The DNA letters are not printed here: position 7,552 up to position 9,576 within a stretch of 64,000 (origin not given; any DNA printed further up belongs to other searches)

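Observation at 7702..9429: Circularly permuted OppA-family substrate-binding lipoprotein at the end of the opp operon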

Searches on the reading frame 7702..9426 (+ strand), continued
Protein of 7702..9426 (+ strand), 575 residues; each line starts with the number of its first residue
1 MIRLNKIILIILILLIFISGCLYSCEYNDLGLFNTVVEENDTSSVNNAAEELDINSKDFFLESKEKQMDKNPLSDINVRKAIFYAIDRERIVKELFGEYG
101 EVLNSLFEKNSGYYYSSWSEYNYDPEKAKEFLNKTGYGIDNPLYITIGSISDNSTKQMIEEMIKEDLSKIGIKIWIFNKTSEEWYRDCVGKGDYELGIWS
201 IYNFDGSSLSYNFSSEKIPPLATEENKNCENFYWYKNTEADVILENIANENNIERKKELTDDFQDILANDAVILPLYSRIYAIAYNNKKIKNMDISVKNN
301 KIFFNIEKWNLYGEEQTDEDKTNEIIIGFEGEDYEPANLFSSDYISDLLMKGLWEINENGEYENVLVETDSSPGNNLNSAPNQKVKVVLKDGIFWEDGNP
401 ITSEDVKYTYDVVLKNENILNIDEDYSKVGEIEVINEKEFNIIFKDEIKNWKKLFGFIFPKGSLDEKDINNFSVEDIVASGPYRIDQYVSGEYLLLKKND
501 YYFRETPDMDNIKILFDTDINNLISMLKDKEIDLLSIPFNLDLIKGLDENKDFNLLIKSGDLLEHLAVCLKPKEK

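Call 42: find_homologous_proteins(query=P0162)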
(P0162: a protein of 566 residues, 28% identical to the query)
Query P0162 (566 aa): 1453 proteins with E <= 0.001 among 8000 candidates; the best 120 are listed.
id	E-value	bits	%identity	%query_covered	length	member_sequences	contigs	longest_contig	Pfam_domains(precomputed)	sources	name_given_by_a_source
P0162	0.0e+0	1306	100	100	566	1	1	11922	PF00496.28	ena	-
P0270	0.0e+0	1207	91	100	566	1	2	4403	PF00496.28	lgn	-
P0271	0.0e+0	1145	87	100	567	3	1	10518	PF00496.28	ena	-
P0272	0.0e+0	1106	84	100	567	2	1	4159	PF00496.28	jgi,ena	-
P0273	0.0e+0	1091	83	100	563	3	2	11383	PF00496.28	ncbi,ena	-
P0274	0.0e+0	1068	86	93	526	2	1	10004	PF00496.28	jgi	-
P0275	0.0e+0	1010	78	97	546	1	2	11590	PF00496.28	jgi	-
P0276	4.5e-260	882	73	92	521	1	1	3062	PF00496.28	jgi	jgi:ABC-type transport system substrate-binding protein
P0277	1.1e-199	683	63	62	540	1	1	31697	PF00496.28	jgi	jgi:peptide/nickel transport system substrate-binding protein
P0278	1.0e-195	670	64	62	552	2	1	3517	PF00496.28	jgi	jgi:peptide/nickel transport system substrate-binding protein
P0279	1.7e-195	669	64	61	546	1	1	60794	PF00496.28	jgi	jgi:peptide/nickel transport system substrate-binding protein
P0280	5.0e-194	664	63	62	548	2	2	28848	PF00496.28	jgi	jgi:peptide/nickel transport system substrate-binding protein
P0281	3.7e-193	661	64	61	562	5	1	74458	PF00496.28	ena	-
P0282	6.7e-192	657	63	62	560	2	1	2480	PF00496.28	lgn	-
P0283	7.3e-192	657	62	62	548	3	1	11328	PF00496.28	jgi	jgi:peptide/nickel transport system substrate-binding protein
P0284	3.0e-189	648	62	61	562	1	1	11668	PF00496.28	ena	-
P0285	5.9e-188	644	61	60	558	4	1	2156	PF00496.28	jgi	-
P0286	4.6e-187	641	59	62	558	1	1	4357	PF00496.28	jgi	jgi:peptide/nickel transport system substrate-binding protein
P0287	4.9e-187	641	60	62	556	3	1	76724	PF00496.28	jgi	-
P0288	8.8e-186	637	59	60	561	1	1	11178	PF00496.28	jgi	jgi:peptide/nickel transport system substrate-binding protein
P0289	2.2e-184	632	60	60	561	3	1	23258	PF00496.28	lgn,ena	-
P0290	5.1e-184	631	62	61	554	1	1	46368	PF00496.28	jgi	jgi:peptide/nickel transport system substrate-binding protein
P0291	9.4e-184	630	61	60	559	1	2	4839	PF00496.28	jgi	jgi:peptide/nickel transport system substrate-binding protein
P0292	8.0e-183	627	59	60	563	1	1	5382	PF00496.28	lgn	-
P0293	9.8e-182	624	60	61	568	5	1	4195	PF00496.28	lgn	-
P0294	2.8e-181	622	56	63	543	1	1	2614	PF00496.28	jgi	-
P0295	4.3e-181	621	59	62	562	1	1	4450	PF00496.28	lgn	-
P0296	5.0e-180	618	61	61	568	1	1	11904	PF00496.28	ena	-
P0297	1.4e-179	616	59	62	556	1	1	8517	PF00496.28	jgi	-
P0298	3.2e-179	615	58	62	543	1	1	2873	PF00496.28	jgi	-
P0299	4.3e-179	615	59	61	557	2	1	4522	PF00496.28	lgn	-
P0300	7.1e-179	614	59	61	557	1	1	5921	PF00496.28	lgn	-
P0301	1.2e-178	613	58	60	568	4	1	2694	PF00496.28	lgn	-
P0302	8.6e-178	611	57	62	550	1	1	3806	PF00496.28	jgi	jgi:peptide/nickel transport system substrate-binding protein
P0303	9.0e-178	610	57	60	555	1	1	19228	PF00496.28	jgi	-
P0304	3.5e-177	608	60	61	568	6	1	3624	PF00496.28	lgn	-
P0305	5.3e-177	608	61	61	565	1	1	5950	PF00496.28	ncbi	-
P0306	7.1e-177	607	57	61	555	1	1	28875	PF00496.28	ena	-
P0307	2.8e-176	606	56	61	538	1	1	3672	PF00496.28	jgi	jgi:peptide/nickel transport system substrate-binding protein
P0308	4.2e-176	605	59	59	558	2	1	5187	PF00496.28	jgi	jgi:peptide/nickel transport system substrate-binding protein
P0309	6.4e-176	604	56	61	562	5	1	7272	PF00496.28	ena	-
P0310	8.9e-176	604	56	61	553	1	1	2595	PF00496.28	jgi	jgi:peptide/nickel transport system substrate-binding protein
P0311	2.2e-175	603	59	60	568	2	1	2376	PF00496.28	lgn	-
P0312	6.6e-175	601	58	62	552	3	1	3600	PF00496.28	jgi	jgi:peptide/nickel transport system substrate-binding protein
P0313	8.6e-175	601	59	61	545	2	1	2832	PF00496.28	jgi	jgi:peptide/nickel transport system substrate-binding protein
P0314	9.0e-175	601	61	61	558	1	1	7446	PF00496.28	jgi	jgi:peptide/nickel transport system substrate-binding protein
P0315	2.4e-174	599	55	60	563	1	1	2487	PF00496.28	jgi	jgi:peptide/nickel transport system substrate-binding protein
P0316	2.5e-174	599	57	61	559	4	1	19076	PF00496.28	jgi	jgi:peptide/nickel transport system substrate-binding protein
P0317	4.8e-174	598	58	61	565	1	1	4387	PF00496.28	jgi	jgi:peptide/nickel transport system substrate-binding protein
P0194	5.7e-174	598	59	60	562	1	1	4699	PF00496.28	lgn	-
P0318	7.0e-174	598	59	61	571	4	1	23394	PF00496.28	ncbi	-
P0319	8.5e-174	597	57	60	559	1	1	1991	PF00496.28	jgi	-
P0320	1.6e-173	596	56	62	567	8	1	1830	PF00496.28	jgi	-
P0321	1.8e-173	596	56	62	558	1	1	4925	PF00496.28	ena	-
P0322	2.2e-173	596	54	60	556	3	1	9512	PF00496.28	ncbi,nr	ncbi:MAG: ABC transporter substrate-binding protein [Actinomycetota bacterium]|nr:ABC transporter su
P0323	5.0e-173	595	55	63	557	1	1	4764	PF00496.28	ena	-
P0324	6.6e-173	594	58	61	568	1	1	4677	PF00496.28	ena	-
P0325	8.2e-173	594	55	61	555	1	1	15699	PF00496.28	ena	-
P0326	9.4e-173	594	59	61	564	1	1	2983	PF00496.28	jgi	jgi:peptide/nickel transport system substrate-binding protein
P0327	1.3e-172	593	56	61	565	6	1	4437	PF00496.28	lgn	-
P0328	4.0e-172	592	57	61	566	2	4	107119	PF00496.28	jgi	jgi:peptide/nickel transport system substrate-binding protein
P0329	4.3e-172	592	57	62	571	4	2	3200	PF00496.28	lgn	-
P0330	2.2e-171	589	58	60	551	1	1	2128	PF00496.28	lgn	-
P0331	5.8e-171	588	57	61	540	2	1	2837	PF00496.28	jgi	jgi:peptide/nickel transport system substrate-binding protein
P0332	1.5e-170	587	58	60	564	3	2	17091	PF00496.28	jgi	jgi:peptide/nickel transport system substrate-binding protein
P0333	2.7e-170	586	55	61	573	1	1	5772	PF00496.28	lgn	-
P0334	2.4e-169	583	55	60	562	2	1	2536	PF00496.28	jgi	jgi:peptide/nickel transport system substrate-binding protein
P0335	3.1e-169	582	55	61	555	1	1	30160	PF00496.28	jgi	jgi:peptide/nickel transport system substrate-binding protein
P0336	3.7e-169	582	54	62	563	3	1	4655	PF00496.28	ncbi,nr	ncbi:MAG: peptide/nickel transport system substrate-binding protein [Acidimicrobiaceae bacterium]|nr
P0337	1.1e-168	580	57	62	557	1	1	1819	PF00496.28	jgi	-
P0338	2.4e-168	579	59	60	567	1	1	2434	PF00496.28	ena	-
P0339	3.5e-168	579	56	57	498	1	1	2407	PF00496.28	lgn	-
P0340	2.1e-167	576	56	60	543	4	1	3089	PF00496.28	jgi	jgi:peptide/nickel transport system substrate-binding protein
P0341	9.1e-167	574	53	60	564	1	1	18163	PF00496.28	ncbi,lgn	-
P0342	1.2e-166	574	55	61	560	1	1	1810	PF00496.28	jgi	-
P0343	1.6e-166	573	58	60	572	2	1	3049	PF00496.28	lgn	-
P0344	1.6e-166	573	55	61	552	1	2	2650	PF00496.28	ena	-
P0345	3.8e-166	572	58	61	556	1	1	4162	PF00496.28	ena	-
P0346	8.5e-166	571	52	61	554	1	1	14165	PF00496.28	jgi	jgi:peptide/nickel transport system substrate-binding protein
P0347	9.8e-166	571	55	60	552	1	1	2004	PF00496.28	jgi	jgi:peptide/nickel transport system substrate-binding protein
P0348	1.2e-165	570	56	62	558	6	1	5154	PF00496.28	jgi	jgi:peptide/nickel transport system substrate-binding protein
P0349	1.7e-165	570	54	61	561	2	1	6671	PF00496.28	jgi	-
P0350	2.2e-165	570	53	60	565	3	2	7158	PF00496.28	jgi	-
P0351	3.8e-165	569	57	61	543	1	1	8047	PF00496.28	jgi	jgi:peptide/nickel transport system substrate-binding protein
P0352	1.2e-164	567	55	60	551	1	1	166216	PF00496.28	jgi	jgi:peptide/nickel transport system substrate-binding protein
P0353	1.8e-164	567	56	61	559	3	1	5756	PF00496.28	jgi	jgi:peptide/nickel transport system substrate-binding protein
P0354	2.3e-164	566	56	61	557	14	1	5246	PF00496.28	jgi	jgi:peptide/nickel transport system substrate-binding protein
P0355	2.9e-164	566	56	61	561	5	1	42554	PF00496.28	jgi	jgi:peptide/nickel transport system substrate-binding protein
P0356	3.8e-164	565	54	60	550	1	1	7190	PF00496.28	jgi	jgi:peptide/nickel transport system substrate-binding protein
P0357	9.2e-164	564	59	61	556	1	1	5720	PF00496.28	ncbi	-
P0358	1.2e-163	564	56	61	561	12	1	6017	PF00496.28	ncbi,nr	ncbi:MAG: peptide/nickel transport system substrate-binding protein [Acidimicrobiaceae bacterium]|nr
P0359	1.7e-163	563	56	61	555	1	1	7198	PF00496.28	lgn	-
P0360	1.8e-163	563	56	61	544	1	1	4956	PF00496.28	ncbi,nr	ncbi:MAG TPA: ABC transporter substrate-binding protein [Acidimicrobiales bacterium]|nr:ABC transpor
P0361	2.4e-163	563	55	62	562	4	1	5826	PF00496.28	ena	-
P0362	4.0e-163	562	56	60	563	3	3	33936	PF00496.28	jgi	-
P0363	4.6e-163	562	54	61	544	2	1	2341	PF00496.28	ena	-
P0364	8.5e-163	561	55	61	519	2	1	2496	PF00496.28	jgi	jgi:peptide/nickel transport system substrate-binding protein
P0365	8.9e-163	561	54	60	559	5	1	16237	PF00496.28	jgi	jgi:peptide/nickel transport system substrate-binding protein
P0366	1.5e-162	560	54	62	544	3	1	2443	PF00496.28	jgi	jgi:peptide/nickel transport system substrate-binding protein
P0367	4.4e-162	559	53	61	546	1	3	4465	PF00496.28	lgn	-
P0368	5.1e-162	558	55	60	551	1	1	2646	PF00496.28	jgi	jgi:peptide/nickel transport system substrate-binding protein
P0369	7.2e-162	558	54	60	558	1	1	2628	PF00496.28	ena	-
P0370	7.5e-162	558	56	61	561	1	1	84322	PF00496.28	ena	-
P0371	1.5e-161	557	55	61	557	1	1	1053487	PF00496.28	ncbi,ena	-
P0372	1.6e-161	557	53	61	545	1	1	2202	PF00496.28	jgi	jgi:peptide/nickel transport system substrate-binding protein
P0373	1.7e-161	557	51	60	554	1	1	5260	PF00496.28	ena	-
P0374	2.7e-161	556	55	61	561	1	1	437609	PF00496.28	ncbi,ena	-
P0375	3.5e-161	556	56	61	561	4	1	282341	PF00496.28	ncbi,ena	-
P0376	4.0e-161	555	56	61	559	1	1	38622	PF00496.28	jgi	jgi:peptide/nickel transport system substrate-binding protein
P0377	6.0e-161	555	56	57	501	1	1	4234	PF00496.28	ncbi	-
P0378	1.0e-160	554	54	60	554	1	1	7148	PF00496.28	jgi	jgi:peptide/nickel transport system substrate-binding protein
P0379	1.5e-160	554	56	61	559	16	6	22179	PF00496.28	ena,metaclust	metaclust:\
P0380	2.6e-160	553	53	60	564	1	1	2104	PF00496.28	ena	-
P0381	3.1e-160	553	58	57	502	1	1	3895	PF00496.28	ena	-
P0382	4.1e-160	552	53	61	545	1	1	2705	PF00496.28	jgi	jgi:peptide/nickel transport system substrate-binding protein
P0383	8.4e-160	551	56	59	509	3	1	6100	PF00496.28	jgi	jgi:peptide/nickel transport system substrate-binding protein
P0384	8.7e-160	551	52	61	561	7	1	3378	PF00496.28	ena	-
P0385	2.0e-159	550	54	60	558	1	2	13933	PF00496.28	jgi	jgi:peptide/nickel transport system substrate-binding protein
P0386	9.6e-159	548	52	60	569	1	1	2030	PF00496.28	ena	-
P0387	9.9e-159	548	54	61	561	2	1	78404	PF00496.28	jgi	jgi:peptide/nickel transport system substrate-binding protein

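Call 49: search_protein_families(library=ncbifam, proteins=[window:7702-9426:+, P0131], max_evalue=0.001)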
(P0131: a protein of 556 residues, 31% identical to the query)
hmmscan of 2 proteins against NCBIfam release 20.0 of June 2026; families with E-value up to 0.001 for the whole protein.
window:7702-9426:+ (575 aa): 9 families
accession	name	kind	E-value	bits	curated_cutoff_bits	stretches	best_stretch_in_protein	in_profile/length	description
NF045467.1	Opp4A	equivalog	8.7e-33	113.4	650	2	62-301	303-549/556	oligopeptide ABC transporter substrate-binding protein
NF011942.0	PRK15413.1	equivalog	2.7e-28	98.9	594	2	69-279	276-483/512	glutathione ABC transporter substrate-binding protein GsiB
NF045468.1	Opp5A_nikA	equivalog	5.1e-24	84.6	600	2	314-551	11-231/488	nickel ABC transporter substrate-binding protein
NF011689.0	PRK15109.1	equivalog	6e-24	84.6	560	2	68-304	304-534/547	ABC transporter substrate-binding protein SapA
TIGR02294.1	nickel_nikA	equivalog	3.4e-22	78.7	393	2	69-305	259-498/501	nickel ABC transporter substrate-binding protein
TIGR04028.1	SBP_KPN_01854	hypoth_equivalog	2.3e-20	72.6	468.5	1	67-285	261-486/509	TIGR04028 family ABC transporter substrate-binding protein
NF047575.1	opine_bind_CntA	exception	3.1e-20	72.2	800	2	69-278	292-504/535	staphylopine-dependent metal ABC transporter substrate-binding lipoprotein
NF043070.1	DppA_dipep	equivalog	1.7e-16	59.9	1005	1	68-282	299-510/535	dipeptide ABC transporter periplasmic-binding protein DppA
NF007287.0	PRK09755.1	equivalog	2.9e-06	26.4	1098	1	66-279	296-503/535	ABC transporter substrate-binding protein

P0131 (556 aa): 10 families
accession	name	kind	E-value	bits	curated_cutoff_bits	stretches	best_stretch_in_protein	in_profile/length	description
NF045467.1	Opp4A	equivalog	2.1e-51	174.8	650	1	26-552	2-554/556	oligopeptide ABC transporter substrate-binding protein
TIGR02294.1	nickel_nikA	equivalog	9.3e-35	120.1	393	1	129-543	64-493/501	nickel ABC transporter substrate-binding protein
NF011942.0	PRK15413.1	equivalog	1.1e-31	110.2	594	1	92-543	56-503/512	glutathione ABC transporter substrate-binding protein GsiB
NF045468.1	Opp5A_nikA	equivalog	3.1e-31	108.4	600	1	92-543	42-479/488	nickel ABC transporter substrate-binding protein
NF011684.0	PRK15104.1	equivalog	1.3e-30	106.6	947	1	63-525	40-513/543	oligopeptide ABC transporter substrate-binding protein OppA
NF043070.1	DppA_dipep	equivalog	9.5e-29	100.3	1005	1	219-540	204-523/535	dipeptide ABC transporter periplasmic-binding protein DppA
NF047575.1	opine_bind_CntA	exception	6e-25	87.8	800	1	130-537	94-519/535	staphylopine-dependent metal ABC transporter substrate-binding lipoprotein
TIGR04028.1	SBP_KPN_01854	hypoth_equivalog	1.5e-23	83.2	468.5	1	126-547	58-504/509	TIGR04028 family ABC transporter substrate-binding protein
NF007287.0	PRK09755.1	equivalog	3.3e-23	82.3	1098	1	193-536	179-516/535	ABC transporter substrate-binding protein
NF011689.0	PRK15109.1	equivalog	1.4e-21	76.8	560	1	208-540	198-527/547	ABC transporter substrate-binding protein SapA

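Call 61: list_cluster_members(proteins=[P0001, P0013])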
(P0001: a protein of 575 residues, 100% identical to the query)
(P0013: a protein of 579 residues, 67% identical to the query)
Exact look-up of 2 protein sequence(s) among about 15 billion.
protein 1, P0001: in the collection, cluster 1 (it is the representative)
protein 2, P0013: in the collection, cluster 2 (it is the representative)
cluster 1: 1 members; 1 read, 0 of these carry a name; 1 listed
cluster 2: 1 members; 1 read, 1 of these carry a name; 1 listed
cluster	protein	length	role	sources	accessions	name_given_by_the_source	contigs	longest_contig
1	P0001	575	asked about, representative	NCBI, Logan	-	-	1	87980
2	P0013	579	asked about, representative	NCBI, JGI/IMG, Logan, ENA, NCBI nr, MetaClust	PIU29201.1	MAG: hypothetical protein COT09_02105 [Candidatus Hydromicrobium americanum] | \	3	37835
